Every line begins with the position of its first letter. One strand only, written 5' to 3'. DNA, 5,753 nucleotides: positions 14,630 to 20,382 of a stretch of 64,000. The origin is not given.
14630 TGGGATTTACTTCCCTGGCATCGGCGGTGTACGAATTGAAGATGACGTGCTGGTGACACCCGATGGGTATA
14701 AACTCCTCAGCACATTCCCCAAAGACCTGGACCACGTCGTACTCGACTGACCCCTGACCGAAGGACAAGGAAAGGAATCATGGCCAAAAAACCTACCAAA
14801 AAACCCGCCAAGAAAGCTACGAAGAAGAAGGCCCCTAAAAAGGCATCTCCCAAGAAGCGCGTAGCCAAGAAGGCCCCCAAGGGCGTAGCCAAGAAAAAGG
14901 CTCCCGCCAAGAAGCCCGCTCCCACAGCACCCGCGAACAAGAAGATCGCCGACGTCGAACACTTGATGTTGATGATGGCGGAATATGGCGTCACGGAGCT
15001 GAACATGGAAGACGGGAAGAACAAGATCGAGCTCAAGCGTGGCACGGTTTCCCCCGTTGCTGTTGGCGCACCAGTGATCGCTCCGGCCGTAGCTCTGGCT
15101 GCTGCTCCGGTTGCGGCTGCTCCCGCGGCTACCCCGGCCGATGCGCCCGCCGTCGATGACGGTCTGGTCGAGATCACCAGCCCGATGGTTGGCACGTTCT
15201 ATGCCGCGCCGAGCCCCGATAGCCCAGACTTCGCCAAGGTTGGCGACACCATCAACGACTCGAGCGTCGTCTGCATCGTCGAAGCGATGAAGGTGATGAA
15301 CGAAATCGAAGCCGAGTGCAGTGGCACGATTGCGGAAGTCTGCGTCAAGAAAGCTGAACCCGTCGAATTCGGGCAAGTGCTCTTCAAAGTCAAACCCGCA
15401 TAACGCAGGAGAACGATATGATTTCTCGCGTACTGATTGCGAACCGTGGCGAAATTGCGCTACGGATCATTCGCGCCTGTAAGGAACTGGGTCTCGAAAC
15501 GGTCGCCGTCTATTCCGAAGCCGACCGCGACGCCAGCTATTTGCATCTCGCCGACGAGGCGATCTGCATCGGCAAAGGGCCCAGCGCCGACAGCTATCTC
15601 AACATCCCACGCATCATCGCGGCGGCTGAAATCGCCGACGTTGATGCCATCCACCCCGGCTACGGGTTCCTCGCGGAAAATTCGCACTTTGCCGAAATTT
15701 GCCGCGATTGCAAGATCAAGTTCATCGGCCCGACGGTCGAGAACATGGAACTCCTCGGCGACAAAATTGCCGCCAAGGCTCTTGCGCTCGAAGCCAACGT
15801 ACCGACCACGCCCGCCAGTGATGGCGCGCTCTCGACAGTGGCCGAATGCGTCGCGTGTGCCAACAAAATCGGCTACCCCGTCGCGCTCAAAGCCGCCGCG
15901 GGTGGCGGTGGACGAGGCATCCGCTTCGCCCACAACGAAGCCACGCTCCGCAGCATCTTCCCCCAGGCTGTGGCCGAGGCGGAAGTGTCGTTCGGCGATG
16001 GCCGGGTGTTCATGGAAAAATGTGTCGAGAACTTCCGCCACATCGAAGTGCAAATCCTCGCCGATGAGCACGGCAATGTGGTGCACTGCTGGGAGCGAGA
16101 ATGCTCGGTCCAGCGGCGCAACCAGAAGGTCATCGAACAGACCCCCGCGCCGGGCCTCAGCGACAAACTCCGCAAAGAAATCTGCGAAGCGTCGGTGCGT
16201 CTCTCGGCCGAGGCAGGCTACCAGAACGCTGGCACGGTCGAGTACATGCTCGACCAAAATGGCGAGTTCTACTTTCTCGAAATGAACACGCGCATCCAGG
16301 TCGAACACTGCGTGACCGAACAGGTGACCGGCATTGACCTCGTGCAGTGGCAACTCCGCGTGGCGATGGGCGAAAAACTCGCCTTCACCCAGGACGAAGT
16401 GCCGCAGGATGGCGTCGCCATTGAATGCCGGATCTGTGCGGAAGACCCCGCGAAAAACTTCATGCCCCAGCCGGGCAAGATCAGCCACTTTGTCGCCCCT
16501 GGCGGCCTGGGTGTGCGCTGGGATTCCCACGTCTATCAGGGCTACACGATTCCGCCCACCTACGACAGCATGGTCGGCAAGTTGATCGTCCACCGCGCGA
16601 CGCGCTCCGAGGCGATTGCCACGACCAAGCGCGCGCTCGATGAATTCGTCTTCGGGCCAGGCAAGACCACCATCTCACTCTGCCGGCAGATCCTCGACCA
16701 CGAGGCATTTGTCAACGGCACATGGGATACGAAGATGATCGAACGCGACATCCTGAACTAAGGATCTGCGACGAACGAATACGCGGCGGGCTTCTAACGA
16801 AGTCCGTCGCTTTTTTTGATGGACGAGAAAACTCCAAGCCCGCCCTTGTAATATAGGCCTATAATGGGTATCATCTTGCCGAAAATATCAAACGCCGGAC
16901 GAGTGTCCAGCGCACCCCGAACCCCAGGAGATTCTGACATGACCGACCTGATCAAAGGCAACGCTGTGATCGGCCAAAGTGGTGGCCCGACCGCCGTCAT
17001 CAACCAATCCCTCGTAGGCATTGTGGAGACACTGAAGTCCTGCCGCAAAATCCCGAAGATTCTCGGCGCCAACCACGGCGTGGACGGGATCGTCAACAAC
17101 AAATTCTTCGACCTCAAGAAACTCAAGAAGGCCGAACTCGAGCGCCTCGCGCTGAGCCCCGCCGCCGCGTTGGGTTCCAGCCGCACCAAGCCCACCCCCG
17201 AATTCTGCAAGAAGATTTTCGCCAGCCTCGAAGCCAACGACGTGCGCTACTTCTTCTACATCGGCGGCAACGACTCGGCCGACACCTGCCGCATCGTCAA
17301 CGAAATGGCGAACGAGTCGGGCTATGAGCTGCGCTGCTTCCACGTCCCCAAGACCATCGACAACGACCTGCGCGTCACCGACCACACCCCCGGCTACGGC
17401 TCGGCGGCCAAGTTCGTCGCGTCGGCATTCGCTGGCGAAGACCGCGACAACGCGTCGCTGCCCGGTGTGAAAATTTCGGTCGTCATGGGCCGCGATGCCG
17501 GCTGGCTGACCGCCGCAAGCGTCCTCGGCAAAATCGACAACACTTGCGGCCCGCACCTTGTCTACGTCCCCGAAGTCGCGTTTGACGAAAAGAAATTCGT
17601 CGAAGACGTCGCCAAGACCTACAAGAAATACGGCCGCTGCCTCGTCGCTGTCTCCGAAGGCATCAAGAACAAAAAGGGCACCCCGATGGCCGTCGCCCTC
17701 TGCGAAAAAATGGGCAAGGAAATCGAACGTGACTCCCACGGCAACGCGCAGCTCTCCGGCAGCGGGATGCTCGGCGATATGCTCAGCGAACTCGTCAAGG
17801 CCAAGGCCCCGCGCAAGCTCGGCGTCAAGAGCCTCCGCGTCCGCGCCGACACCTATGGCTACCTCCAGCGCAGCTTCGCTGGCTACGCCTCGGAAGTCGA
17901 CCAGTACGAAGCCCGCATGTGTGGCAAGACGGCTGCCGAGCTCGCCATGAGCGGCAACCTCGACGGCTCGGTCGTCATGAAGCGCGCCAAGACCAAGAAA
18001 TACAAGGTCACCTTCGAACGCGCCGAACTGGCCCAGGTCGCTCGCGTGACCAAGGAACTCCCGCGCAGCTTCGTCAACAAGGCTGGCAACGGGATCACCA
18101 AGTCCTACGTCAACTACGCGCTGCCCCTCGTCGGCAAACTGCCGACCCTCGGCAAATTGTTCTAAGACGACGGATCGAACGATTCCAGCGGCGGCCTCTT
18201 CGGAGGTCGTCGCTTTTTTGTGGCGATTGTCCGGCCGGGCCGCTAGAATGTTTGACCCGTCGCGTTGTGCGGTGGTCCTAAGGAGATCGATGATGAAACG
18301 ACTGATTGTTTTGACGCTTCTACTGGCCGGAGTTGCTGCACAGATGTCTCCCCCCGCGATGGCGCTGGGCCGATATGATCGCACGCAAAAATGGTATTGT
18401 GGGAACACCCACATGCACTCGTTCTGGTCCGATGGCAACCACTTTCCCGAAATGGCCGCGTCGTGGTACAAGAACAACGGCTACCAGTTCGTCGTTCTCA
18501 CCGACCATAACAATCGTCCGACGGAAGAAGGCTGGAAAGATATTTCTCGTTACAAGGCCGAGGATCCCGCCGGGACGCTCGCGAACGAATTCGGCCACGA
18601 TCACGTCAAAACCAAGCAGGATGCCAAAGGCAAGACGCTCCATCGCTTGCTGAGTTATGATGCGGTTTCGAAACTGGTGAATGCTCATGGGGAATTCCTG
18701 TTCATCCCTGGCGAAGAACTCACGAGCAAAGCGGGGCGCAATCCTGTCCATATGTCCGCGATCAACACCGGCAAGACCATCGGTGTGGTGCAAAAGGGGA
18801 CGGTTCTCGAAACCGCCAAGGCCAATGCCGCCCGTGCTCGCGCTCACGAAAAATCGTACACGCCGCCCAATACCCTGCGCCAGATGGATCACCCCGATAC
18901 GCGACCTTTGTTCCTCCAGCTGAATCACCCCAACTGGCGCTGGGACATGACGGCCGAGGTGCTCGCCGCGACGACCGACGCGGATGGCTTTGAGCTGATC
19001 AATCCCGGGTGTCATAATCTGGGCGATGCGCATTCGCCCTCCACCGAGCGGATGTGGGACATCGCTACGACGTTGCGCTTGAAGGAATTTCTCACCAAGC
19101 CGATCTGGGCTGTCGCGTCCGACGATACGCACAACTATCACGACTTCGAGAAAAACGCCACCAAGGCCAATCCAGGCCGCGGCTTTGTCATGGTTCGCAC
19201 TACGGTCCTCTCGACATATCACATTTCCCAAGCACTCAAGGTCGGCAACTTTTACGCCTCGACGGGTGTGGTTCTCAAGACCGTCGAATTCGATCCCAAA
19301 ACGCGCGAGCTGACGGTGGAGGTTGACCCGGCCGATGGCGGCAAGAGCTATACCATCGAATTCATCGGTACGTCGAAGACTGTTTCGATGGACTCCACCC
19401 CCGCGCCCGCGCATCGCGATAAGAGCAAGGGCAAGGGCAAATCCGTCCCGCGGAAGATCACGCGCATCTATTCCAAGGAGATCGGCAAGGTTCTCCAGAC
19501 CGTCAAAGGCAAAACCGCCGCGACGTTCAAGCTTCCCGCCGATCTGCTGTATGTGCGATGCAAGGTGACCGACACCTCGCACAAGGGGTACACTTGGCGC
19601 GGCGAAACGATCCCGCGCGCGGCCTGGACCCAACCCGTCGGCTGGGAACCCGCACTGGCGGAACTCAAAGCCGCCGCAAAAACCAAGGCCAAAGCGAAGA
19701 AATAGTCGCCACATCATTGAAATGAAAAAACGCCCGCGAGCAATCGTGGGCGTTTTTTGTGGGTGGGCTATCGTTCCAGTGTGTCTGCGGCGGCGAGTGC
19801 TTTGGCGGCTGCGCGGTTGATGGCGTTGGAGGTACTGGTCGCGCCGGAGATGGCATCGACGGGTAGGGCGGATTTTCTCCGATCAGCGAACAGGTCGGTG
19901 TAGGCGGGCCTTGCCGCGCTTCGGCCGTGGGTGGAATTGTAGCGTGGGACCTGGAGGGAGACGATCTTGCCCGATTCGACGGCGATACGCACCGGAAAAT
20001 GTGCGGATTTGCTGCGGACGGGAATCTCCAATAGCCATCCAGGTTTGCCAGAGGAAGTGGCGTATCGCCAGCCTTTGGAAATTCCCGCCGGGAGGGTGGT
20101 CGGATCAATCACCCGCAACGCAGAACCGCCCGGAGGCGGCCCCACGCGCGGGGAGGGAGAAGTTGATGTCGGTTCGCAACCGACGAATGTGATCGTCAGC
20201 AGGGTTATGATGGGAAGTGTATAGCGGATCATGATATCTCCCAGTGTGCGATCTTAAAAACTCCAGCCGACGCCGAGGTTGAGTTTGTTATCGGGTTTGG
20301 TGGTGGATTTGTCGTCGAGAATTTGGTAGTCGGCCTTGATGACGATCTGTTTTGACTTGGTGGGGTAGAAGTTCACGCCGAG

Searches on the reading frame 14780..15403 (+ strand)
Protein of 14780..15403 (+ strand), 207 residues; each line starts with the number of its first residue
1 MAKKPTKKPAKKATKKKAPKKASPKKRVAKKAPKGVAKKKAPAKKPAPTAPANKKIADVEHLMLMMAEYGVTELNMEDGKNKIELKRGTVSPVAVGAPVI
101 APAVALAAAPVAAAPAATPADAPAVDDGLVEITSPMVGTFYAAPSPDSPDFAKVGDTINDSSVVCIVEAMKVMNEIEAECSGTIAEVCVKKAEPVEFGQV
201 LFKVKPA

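Call 63: search_protein_families(library=pfam, proteins=[window:14780-15403:+], max_evalue=0.0001)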
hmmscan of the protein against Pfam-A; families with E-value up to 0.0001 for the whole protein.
window:14780-15403:+ (207 aa): 1 family
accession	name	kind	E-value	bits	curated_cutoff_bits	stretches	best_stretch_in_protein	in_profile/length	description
PF00364.28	Biotin_lipoyl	-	2.4e-20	72.6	22.1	1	131-203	2-72/73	Biotin-requiring enzyme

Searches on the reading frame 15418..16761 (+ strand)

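Call 63: search_protein_families(library=pfam, proteins=[window:15418-16761:+], max_evalue=0.0001)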
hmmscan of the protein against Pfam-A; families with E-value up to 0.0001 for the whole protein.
window:15418-16761:+ (447 aa): 5 families
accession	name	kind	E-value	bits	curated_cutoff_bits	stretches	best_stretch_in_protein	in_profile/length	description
PF02786.22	CPSase_L_D2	-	2.6e-76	256.3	19.8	1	115-322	1-209/211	Carbamoyl-phosphate synthase L chain, ATP binding domain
PF00289.28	Biotin_carb_N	-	1.1e-44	151.9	25.5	1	1-110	1-110/110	Biotin carboxylase, N-terminal domain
PF02785.25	Biotin_carb_C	-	4.1e-37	127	32.4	1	336-443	1-108/108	Biotin carboxylase C-terminal domain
PF07478.18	Dala_Dala_lig_C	-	5.8e-11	42.7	24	1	143-291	27-174/204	D-ala D-ala ligase C-terminus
PF02222.28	ATP-grasp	-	3.3e-06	27.3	27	1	138-292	16-162/179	ATP-grasp domain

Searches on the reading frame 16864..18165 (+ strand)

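Call 63: search_protein_families(library=pfam, proteins=[window:16864-18165:+], max_evalue=0.0001)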
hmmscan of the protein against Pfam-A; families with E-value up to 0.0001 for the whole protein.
window:16864-18165:+ (433 aa): 1 family
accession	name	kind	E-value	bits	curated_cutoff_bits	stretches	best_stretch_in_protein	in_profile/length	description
PF00365.25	PFK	-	2.1e-47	162.3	30.9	1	35-359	3-275/277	Phosphofructokinase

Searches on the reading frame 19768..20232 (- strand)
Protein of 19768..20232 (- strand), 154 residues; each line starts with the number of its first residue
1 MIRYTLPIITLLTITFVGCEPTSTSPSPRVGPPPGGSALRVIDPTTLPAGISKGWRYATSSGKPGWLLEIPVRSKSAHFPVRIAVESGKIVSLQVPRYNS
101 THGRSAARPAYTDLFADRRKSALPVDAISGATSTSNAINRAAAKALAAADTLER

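Call 7: search_protein_families(library=pfam, proteins=[window:19768-20232:-])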
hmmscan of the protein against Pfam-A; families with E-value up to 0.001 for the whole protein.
window:19768-20232:- (154 aa): 1 family
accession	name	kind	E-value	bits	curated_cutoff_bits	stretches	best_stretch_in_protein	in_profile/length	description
PF04205.19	FMN_bind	-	5.3e-08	33.8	22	1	80-146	7-76/77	FMN-binding domain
